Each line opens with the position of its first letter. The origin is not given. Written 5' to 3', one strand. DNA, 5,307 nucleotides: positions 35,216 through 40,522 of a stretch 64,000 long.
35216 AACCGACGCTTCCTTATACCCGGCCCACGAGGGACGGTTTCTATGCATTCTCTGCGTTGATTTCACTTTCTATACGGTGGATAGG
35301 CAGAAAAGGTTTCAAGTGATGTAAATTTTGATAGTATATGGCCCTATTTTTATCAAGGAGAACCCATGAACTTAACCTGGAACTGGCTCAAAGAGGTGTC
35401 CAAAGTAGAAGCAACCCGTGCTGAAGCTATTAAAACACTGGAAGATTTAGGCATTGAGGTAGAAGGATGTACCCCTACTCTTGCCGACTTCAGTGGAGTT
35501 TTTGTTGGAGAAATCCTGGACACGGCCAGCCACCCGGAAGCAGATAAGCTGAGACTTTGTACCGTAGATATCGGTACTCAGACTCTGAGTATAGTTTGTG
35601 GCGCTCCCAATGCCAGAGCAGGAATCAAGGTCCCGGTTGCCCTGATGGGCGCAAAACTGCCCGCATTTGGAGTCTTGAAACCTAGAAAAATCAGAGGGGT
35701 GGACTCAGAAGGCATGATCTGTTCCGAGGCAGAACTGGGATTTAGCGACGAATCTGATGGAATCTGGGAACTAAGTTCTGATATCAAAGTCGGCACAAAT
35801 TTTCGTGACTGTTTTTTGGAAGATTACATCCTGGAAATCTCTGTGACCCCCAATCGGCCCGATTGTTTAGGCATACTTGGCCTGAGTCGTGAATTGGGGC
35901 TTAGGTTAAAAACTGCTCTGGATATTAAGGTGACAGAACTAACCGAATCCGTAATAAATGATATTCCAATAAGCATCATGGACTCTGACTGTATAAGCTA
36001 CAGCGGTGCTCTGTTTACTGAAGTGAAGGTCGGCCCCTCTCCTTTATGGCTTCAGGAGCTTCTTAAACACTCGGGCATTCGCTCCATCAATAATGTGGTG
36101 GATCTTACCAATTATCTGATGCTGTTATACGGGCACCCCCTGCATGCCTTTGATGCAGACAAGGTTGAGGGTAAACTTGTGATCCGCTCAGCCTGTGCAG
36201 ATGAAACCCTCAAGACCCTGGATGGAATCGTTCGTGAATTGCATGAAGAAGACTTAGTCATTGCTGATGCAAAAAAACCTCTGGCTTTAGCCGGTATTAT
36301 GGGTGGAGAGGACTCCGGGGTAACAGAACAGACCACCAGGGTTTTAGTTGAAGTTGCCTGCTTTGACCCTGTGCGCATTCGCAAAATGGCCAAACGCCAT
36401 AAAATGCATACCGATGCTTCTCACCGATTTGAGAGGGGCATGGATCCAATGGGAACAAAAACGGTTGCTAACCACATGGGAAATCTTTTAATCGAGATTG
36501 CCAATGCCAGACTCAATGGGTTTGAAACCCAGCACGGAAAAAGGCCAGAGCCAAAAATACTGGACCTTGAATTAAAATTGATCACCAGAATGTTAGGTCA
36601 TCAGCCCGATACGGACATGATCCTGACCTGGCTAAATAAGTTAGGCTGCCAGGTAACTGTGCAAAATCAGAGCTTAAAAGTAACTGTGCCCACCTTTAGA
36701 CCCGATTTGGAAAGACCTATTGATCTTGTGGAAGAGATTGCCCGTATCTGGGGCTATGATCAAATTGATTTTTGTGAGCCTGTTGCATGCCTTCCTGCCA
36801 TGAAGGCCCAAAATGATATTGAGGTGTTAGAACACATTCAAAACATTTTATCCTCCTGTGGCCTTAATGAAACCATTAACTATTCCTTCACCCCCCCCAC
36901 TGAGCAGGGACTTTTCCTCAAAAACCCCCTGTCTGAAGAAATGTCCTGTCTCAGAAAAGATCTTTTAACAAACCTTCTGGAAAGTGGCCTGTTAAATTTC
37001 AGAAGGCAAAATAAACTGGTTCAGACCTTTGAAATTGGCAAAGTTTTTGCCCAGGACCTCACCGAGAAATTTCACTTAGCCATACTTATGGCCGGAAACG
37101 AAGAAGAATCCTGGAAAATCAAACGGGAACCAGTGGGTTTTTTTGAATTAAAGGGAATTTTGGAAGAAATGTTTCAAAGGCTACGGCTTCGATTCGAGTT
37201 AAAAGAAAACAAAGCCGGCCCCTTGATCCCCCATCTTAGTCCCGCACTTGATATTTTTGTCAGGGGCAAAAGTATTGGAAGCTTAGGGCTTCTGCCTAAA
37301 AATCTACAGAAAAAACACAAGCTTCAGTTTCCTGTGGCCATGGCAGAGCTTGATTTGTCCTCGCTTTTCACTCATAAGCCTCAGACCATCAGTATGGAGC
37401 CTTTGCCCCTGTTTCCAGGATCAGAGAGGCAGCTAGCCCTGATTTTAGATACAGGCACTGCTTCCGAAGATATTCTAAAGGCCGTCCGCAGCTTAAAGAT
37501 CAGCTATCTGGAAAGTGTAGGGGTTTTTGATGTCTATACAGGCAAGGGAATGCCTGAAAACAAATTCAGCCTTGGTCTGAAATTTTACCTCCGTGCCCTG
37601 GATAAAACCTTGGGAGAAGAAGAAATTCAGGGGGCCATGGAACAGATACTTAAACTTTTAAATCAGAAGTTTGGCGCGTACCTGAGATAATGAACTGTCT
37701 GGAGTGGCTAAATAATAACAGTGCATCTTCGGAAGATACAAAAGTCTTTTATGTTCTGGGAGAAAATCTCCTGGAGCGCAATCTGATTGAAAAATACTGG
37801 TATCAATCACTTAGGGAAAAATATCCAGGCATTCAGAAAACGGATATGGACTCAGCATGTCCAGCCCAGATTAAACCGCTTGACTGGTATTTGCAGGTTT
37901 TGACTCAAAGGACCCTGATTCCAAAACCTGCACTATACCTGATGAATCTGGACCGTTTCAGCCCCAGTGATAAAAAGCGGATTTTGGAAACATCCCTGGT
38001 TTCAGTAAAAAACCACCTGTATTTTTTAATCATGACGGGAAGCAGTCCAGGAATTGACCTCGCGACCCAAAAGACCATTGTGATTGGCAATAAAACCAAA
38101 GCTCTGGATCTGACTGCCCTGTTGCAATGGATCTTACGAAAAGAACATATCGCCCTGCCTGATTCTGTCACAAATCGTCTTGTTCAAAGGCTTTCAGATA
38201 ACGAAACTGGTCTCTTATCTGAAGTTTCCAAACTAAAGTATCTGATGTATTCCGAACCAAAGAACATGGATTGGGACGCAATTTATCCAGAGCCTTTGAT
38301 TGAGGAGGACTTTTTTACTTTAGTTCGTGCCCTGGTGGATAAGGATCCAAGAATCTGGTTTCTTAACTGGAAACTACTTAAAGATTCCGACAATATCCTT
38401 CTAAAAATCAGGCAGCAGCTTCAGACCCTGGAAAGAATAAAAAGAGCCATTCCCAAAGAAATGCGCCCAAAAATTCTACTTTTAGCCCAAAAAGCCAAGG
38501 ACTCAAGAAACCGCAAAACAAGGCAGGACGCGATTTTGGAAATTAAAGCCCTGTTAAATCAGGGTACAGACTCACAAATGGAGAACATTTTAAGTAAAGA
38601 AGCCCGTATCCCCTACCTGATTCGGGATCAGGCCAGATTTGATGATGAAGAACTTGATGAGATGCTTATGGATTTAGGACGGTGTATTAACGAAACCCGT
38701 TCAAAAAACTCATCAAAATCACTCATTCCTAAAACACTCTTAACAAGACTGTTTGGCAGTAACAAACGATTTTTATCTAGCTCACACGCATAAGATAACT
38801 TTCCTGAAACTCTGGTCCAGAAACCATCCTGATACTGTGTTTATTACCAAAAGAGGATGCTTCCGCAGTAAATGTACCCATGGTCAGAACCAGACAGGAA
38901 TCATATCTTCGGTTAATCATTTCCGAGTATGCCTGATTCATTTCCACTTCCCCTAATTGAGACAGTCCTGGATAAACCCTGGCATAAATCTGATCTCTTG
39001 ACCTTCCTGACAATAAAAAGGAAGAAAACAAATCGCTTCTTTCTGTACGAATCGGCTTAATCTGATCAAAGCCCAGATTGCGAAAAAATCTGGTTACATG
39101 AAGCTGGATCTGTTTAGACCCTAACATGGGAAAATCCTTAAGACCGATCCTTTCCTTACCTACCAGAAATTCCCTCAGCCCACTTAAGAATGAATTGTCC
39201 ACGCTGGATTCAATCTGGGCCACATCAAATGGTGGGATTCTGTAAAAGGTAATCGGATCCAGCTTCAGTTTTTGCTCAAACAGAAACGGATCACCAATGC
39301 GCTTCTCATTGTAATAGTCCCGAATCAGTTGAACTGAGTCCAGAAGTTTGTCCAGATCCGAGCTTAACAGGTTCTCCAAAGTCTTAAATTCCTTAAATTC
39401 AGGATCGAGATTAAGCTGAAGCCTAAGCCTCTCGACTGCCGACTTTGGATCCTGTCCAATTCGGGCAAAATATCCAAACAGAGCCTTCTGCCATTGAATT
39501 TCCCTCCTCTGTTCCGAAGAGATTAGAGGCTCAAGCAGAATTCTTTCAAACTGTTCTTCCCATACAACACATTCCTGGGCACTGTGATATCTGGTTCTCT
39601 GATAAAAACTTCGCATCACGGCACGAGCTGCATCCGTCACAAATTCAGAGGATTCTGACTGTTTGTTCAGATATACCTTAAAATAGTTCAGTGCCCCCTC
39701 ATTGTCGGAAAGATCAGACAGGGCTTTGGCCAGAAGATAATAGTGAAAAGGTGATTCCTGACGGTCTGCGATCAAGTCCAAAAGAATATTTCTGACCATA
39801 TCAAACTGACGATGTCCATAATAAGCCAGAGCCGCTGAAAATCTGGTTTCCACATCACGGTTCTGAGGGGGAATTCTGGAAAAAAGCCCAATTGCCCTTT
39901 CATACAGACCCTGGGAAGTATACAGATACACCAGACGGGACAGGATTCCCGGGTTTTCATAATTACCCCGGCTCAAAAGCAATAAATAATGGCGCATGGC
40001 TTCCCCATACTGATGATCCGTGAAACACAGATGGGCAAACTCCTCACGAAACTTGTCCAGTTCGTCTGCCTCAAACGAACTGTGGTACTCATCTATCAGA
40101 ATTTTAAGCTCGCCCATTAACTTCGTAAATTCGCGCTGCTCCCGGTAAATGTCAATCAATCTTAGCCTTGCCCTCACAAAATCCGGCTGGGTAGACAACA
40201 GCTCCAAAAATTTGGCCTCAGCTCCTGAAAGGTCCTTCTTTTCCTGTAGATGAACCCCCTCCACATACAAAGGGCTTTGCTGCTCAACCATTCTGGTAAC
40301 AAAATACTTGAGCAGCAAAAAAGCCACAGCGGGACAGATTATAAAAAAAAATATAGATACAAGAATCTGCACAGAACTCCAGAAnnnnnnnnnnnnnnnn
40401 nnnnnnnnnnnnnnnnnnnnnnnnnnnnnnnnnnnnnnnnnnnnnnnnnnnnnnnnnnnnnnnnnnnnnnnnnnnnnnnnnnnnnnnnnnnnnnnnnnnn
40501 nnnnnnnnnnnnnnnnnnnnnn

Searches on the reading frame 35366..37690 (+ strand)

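Call 11: search_protein_families(library=pfam, proteins=[window:35366-37690:+], max_evalue=0.0001)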
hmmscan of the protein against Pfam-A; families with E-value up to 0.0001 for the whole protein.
window:35366-37690:+ (774 aa): 5 families
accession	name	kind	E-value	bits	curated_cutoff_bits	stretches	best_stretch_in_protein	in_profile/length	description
PF03483.22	B3_4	-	1.6e-66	223.6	29.3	1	209-379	2-173/174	B3/4 domain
PF17759.6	tRNA_synthFbeta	-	5.2e-41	140.9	22.4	1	483-664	17-214/214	Phenylalanyl tRNA synthetase beta chain CLM domain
PF03147.19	FDX-ACB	-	2.9e-23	82.6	31.1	1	681-774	1-94/94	Ferredoxin-fold anticodon binding domain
PF01588.26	tRNA_bind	-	2e-22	79.5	27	1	46-145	2-96/96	Putative tRNA binding domain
PF03484.21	B5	-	1.6e-21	76.7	28.6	1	400-464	2-67/67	tRNA synthetase B5 domain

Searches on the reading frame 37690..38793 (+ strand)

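Call 11: search_protein_families(library=pfam, proteins=[window:37690-38793:+], max_evalue=0.0001)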
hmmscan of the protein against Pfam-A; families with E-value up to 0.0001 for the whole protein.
window:37690-38793:+ (367 aa): 0 families

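Call 34: search_protein_families(library=ncbifam, proteins=[window:37690-38793:+], max_evalue=0.01)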
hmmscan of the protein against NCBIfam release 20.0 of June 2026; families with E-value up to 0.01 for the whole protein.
window:37690-38793:+ (367 aa): 1 family
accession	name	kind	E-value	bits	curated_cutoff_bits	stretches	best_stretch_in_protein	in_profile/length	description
TIGR01128.2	holA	equivalog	1.3e-05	24.8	80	1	131-262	121-257/316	DNA polymerase III subunit delta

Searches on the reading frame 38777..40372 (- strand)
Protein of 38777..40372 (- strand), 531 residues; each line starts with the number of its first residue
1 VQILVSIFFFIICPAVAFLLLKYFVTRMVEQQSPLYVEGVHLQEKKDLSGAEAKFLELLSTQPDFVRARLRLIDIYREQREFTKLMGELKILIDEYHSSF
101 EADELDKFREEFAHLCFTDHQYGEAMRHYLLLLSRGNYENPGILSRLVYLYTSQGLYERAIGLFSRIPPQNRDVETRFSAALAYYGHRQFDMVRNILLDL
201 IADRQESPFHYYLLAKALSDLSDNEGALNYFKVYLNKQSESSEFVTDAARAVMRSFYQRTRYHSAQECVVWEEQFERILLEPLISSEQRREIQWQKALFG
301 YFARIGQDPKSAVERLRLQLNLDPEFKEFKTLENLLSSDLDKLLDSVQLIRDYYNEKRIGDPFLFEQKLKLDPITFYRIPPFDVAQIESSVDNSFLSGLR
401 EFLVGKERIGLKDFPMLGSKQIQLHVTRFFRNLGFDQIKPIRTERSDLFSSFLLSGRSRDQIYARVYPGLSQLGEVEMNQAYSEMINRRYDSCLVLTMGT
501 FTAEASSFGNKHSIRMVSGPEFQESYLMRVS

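Call 11: search_protein_families(library=pfam, proteins=[window:38777-40372:-], max_evalue=0.0001)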
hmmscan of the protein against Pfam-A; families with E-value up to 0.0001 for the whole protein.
window:38777-40372:- (531 aa): 3 families
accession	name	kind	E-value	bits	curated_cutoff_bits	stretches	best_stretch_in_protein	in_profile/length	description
PF14559.12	TPR_19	-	9.3e-09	35.9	25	0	121-183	6-66/68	Tetratricopeptide repeat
PF13432.12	TPR_16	-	5.3e-06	27.2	32.7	0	38-83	3-48/65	Tetratricopeptide repeat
PF24575.1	TPR_Slam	-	6.2e-05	23.8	35.2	0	16-79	31-94/104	Surface lipoprotein assembly modifier, N-terminal TPR repeats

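Call 34: search_protein_families(library=ncbifam, proteins=[window:38777-40372:-], max_evalue=0.01)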
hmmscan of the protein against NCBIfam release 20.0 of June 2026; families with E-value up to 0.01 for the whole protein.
window:38777-40372:- (531 aa): 4 families
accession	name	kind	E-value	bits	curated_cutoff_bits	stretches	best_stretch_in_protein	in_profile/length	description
NF040959.1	MamA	equivalog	1.9e-06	27.5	200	1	93-234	22-165/204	magnetosome protein MamA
TIGR02917.1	PEP_TPR_lipo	equivalog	0.00028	18.9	312.2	0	33-90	602-659/899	XrtA/PEP-CTERM system TPR-repeat protein PrsT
NF008757.0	PRK11788.1-5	equivalog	0.00042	19.6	363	1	51-242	126-316/388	lipopolysaccharide assembly protein LapB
NF008756.0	PRK11788.1-4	equivalog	0.0048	16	474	0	31-167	34-167/389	lipopolysaccharide assembly protein LapB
